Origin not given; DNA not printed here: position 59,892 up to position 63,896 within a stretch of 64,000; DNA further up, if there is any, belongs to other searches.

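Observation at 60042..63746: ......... intein splitting the Walker A P-loop of a VirB4-like ATPase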

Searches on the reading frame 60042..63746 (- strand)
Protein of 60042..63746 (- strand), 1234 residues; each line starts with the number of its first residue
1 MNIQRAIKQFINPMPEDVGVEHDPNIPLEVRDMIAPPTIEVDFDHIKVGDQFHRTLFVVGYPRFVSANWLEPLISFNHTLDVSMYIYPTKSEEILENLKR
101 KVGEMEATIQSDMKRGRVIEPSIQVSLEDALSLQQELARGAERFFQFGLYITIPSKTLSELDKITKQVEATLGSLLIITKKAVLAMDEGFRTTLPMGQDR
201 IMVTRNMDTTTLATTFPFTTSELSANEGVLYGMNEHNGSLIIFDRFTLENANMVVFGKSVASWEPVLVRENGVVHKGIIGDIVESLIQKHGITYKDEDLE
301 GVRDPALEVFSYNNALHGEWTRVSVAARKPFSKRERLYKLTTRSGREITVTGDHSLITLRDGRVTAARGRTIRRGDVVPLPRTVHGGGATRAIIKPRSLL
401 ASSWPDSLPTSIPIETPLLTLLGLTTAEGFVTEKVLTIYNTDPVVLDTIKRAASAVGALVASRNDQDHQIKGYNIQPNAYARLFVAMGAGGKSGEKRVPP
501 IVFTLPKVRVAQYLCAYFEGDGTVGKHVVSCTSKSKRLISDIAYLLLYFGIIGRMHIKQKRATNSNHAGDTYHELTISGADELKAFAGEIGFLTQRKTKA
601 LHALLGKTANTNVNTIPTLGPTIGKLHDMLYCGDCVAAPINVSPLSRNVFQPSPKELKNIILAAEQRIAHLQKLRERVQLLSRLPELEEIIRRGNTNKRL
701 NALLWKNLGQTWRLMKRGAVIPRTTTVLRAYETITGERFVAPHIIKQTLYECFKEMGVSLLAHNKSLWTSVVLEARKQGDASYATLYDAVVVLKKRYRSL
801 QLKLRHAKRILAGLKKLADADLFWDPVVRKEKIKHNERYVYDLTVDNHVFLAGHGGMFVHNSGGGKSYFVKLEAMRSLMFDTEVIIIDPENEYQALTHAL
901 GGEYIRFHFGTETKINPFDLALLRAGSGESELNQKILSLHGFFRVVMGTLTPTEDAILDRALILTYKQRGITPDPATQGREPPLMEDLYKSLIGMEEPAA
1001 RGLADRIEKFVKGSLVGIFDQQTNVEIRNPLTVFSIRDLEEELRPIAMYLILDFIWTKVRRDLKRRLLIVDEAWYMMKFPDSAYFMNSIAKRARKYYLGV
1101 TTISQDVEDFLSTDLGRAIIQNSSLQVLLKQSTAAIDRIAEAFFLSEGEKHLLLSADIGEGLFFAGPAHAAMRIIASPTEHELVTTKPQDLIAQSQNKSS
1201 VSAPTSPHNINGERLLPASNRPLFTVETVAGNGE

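Call 4: search_protein_families(library=pfam, proteins=[window:60042-63746:-], max_evalue=0.1)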
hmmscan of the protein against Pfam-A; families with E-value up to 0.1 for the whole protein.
window:60042-63746:- (1234 aa): 5 families
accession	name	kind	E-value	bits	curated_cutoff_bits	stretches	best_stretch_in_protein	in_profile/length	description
PF19044.6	P-loop_TraG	-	5.1e-20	71.9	25.8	2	1029-1156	212-345/413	TraG P-loop domain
PF14890.11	Intein_splicing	-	8e-17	61.9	35.8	1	322-861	37-155/155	Intein splicing domain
PF14528.11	LAGLIDADG_3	-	3.4e-16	59.7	22.5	1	511-591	4-82/82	LAGLIDADG-like domain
PF12846.13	AAA_10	-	1.1e-10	41.5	27.5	2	857-900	25-68/362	AAA-like domain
PF01935.23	DUF87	-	7.8e-05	23.3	23.2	1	862-920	32-92/220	Helicase HerA, central domain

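Call 5: search_protein_families(library=ncbifam, proteins=[window:60042-63746:-], max_evalue=0.1)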
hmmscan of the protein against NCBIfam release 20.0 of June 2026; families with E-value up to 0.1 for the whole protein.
window:60042-63746:- (1234 aa): 27 families (the best 25 are shown)
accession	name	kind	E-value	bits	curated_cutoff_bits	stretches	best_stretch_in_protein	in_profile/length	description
NF045971.1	conju_CD1110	equivalog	1.5e-109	367.3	325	2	852-1168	414-730/752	VirB4-like conjugal transfer ATPase, CD1110 family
NF045975.1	VirB4_plasma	equivalog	3.9e-66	223.4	590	2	854-1168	516-876/894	Mbov_0397 family ICE element conjugal transfer ATPase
TIGR02746.1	TraC-F-type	equivalog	3.4e-40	137.7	567.05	2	859-1191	436-776/800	type IV secretion system protein TraC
NF011491.0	PRK14898.1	equivalog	6.6e-40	136.9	783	2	259-630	76-451/860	DNA-directed RNA polymerase subunit A''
TIGR00929.1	VirB4_CagE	subfamily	1.5e-31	109.4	643.1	2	861-1154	445-725/792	VirB4 family type IV secretion/conjugal transfer ATPase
NF005852.0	PRK07773.1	equivalog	3.4e-24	85.2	780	3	491-618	593-726/886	replicative DNA helicase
NF011418.0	PRK14845.1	equivalog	2.8e-18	65.1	756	1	257-613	22-320/1049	translation initiation factor IF-2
NF003159.0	PRK04132.1-4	equivalog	4.5e-17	61.3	999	1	406-862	169-585/852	replication factor C small subunit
NF003157.0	PRK04132.1-2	equivalog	1.3e-16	59.8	1103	1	491-615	248-365/864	replication factor C small subunit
NF045703.1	rSAM_Tes_intein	exception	2.1e-15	55.7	1700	2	408-585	361-540/1040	tetraether lipid synthase Tes, intein-containing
NF011303.0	PRK14715.1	equivalog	9.6e-14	49.4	1585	1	413-584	1116-1290/1627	DNA-directed DNA polymerase II large subunit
TIGR03783.1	Bac_Flav_CT_G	subfamily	2e-12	45.8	261.55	1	1031-1157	629-761/829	TraG family conjugative transposon ATPase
NF006207.0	PRK08332.1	equivalog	2.7e-11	41.5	2400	1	492-599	1079-1195/1684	vitamin B12-dependent ribonucleotide reductase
NF010473.0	PRK13898.1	equivalog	1.2e-09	36.8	1050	1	848-1163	443-741/801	type IV secretion system ATPase VirB4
NF038098.1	GyrA_w_intein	exception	1.6e-09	36.3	1850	1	419-619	240-443/1232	intein-containing DNA gyrase subunit A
TIGR01443.1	intein_Cterm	domain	0.0013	18.9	15.6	1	839-862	1-24/24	intein C-terminal splicing region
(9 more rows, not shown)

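Call 10: find_homologous_proteins(query=window:60042-63746:-, max_evalue=0.00001)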
Query window:60042-63746:- (1234 aa): 1328 proteins with E <= 0.00001 among 8000 candidates; the best 120 are listed.
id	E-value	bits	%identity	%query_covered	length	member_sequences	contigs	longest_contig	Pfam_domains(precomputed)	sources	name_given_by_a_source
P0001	0.0e+0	2235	80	100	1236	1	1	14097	PF19044.7,PF14528.12,PF12846.14,PF14890.12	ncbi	-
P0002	0.0e+0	2208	79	100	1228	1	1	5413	PF19044.7,PF01935.24,PF14528.12,PF12846.14,PF14890.12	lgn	-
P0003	0.0e+0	2202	79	100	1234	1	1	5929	PF19044.7,PF14528.12,PF12846.14,PF14890.12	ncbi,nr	ncbi:ATP-binding protein [Candidatus Gottesmanbacteria bacterium]|nr:ATP-binding protein [Candidatus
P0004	0.0e+0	2123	76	100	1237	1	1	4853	PF19044.7,PF01935.24,PF14528.12,PF12846.14,PF14890.12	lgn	-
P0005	0.0e+0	2107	75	99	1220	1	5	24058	PF19044.7,PF01935.24,PF14528.12,PF12846.14,PF14890.12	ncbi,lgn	-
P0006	0.0e+0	2083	75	99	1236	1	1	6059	PF19044.7,PF14528.12,PF12846.14,PF14890.12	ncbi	-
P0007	0.0e+0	2014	73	100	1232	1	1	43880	PF19044.7,PF01935.24,PF14528.12,PF12846.14,PF14890.12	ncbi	-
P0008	0.0e+0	1957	70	100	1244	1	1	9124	PF19044.7,PF01935.24,PF14528.12,PF12846.14,PF14890.12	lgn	-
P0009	0.0e+0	1919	69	100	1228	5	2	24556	PF19044.7,PF14528.12,PF12846.14,PF14890.12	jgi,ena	-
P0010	0.0e+0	1917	69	100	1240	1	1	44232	PF19044.7,PF14528.12,PF12846.14,PF14890.12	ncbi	-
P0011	0.0e+0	1908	68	99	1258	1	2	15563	PF19044.7,PF01935.24,PF14528.12,PF12846.14,PF14890.12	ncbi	-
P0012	0.0e+0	1907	70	99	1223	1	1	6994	PF19044.7,PF14528.12,PF12846.14,PF14890.12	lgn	-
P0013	0.0e+0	1905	69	100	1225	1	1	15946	PF19044.7,PF01935.24,PF14528.12,PF12846.14,PF14890.12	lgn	-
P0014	0.0e+0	1898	69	99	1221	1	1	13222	PF19044.7,PF14528.12,PF12846.14,PF14890.12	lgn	-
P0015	0.0e+0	1887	69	99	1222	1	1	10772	PF19044.7,PF14528.12,PF12846.14,PF14890.12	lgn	-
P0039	0.0e+0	1489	58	95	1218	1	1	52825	PF05204.20,PF19044.7,PF14528.12,PF12846.14,PF14890.12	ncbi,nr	ncbi:MAG: hypothetical protein M1120_02495 [Patescibacteria group bacterium]|nr:hypothetical protein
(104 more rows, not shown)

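Call 37: find_encoding_contigs(protein=P0039, flank=8000, max_places=2)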
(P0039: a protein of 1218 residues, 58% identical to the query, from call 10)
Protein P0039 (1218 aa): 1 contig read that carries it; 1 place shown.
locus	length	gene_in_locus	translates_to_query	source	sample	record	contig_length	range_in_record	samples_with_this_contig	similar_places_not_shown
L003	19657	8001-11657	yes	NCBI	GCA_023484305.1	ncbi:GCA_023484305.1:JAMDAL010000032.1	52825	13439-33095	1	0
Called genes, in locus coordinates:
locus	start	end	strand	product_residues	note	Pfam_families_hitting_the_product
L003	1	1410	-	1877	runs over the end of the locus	-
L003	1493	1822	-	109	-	PF01909:NTP_transf_2, PF18765:Polbeta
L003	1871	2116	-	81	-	PF05168:HEPN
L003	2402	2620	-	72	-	-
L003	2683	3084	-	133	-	PF05168:HEPN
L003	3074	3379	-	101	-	PF01909:NTP_transf_2, PF18765:Polbeta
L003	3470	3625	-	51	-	PF02604:PhdYeFM_antitox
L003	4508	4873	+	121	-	PF21956:DUF6922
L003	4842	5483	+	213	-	PF08843:AbiEii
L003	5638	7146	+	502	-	PF12666:PrgI (weak), PF01486:K-box (faint), PF13620:CarboxypepD_reg (faint)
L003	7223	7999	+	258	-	PF26593:TraC-like (weak)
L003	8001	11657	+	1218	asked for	PF12846:AAA_10 (faint), PF14890:Intein_splicing, PF05204:Hom_end (faint), PF14528:LAGLIDADG_3, PF19044:P-loop_TraG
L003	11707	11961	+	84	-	-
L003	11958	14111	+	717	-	PF13191:AAA_16 (weak), PF23569:NBD_SMAX1 (weak), PF00004:AAA, PF17871:AAA_lid_9, PF00158:Sigma54_activat (weak), PF07724:AAA_2, PF07728:AAA_5, PF10431:ClpB_D2-small, +12 more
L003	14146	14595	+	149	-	-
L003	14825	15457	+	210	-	PF20803:PaaX_M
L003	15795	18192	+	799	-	-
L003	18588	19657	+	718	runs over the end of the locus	PF01551:Peptidase_M23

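Call 39: find_related_loci(query=window:60042-63746:-, collection=genome_contigs, flank=6000)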
Query window:60042-63746:- (1234 aa) in genome_contigs; peptide patterns used: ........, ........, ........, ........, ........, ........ (x = any residue, [..] = any of these).
194 stretches matched a pattern; 165 encode a relative of the query (tblastn E <= 1e-3); the best 80 are kept; 80 distinct loci.
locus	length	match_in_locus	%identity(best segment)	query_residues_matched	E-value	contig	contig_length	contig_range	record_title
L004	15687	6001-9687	73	1-1232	0e+0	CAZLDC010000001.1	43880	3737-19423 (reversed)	MAG TPA_asm: uncultured Gammaproteobacteria bacterium isolate SRP178908_co2_11 genome assembly, contig: NODE_183_length_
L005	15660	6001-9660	68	1-1229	0e+0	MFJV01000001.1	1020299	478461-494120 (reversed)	MAG: Candidatus Gottesmanbacteria bacterium RIFCSPLOWO2_01_FULL_43_11b rifcsplowo2_01_scaffold_30, whole genome shotgun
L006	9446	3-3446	69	98-1231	0e+0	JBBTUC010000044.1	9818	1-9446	MAG: Patescibacteria group bacterium isolate H43-bin113_1 H43_bin113_1_000000000044, whole genome shotgun sequence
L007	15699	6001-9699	49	30-1199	0e+0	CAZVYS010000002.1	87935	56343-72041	MAG TPA_asm: uncultured Pseudomonadales bacterium isolate SRP077602_co2_364 genome assembly, contig: NODE_358_length_879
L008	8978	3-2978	68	232-1229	0e+0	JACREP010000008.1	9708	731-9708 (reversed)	MAG: Candidatus Gottesmanbacteria bacterium isolate NC_groundwater_1702_Pr3_B-0.1um_50_12 SR-2_scaffold_141_234502, whol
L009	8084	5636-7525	93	1-1233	0e+0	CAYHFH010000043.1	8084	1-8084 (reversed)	MAG TPA_asm: uncultured Gammaproteobacteria bacterium isolate ERP119705_co10_87 genome assembly, contig: NODE_7076_lengt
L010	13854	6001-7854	91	1-1232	0e+0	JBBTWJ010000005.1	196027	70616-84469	MAG: Patescibacteria group bacterium isolate H41-bin149_1 H41_bin149_1_000000000005, whole genome shotgun sequence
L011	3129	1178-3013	80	1-1229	0e+0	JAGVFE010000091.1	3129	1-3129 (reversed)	MAG: Candidatus Woesebacteria bacterium isolate DeMMO2_52 c_000000033634, whole genome shotgun sequence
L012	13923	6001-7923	78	1-1234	0e+0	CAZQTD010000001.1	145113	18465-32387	MAG TPA_asm: uncultured Gammaproteobacteria bacterium isolate binchicken_co58_20 genome assembly, contig: NODE_91_length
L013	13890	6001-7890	80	1-1229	0e+0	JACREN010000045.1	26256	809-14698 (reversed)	MAG: Candidatus Gottesmanbacteria bacterium isolate NC_groundwater_1700_Pr3_B-0.1um_46_16 SR-2_scaffold_141_3446736, who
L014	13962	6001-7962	76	1-1230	0e+0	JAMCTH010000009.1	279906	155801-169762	MAG: Patescibacteria group bacterium isolate FK_Sedi_A_Bin.175 NODE_19_length_279906_cov_6.31878, whole genome shotgun s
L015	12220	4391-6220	79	1-1230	0e+0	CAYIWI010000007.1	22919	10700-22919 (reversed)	MAG TPA_asm: uncultured Gammaproteobacteria bacterium isolate ERP119705_co3_560 genome assembly, contig: NODE_2487_lengt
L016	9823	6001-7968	70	1-1229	0e+0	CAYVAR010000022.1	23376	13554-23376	MAG TPA_asm: uncultured Gammaproteobacteria bacterium isolate binchicken_co110_1166 genome assembly, contig: NODE_4769_l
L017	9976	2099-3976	75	1-1231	0e+0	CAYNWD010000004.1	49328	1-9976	MAG TPA_asm: uncultured Gammaproteobacteria bacterium isolate binchicken_co38_90 genome assembly, contig: NODE_1554_leng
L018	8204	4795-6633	79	10-1234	0e+0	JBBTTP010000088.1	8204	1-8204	MAG: Patescibacteria group bacterium isolate H52-bin037_1 H52_bin037_1_000000000088, whole genome shotgun sequence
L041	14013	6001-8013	66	3-1234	7e-178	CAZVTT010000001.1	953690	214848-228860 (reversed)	MAG TPA_asm: uncultured Gammaproteobacteria bacterium isolate SRP292972_co1_32 genome assembly, contig: NODE_3_length_95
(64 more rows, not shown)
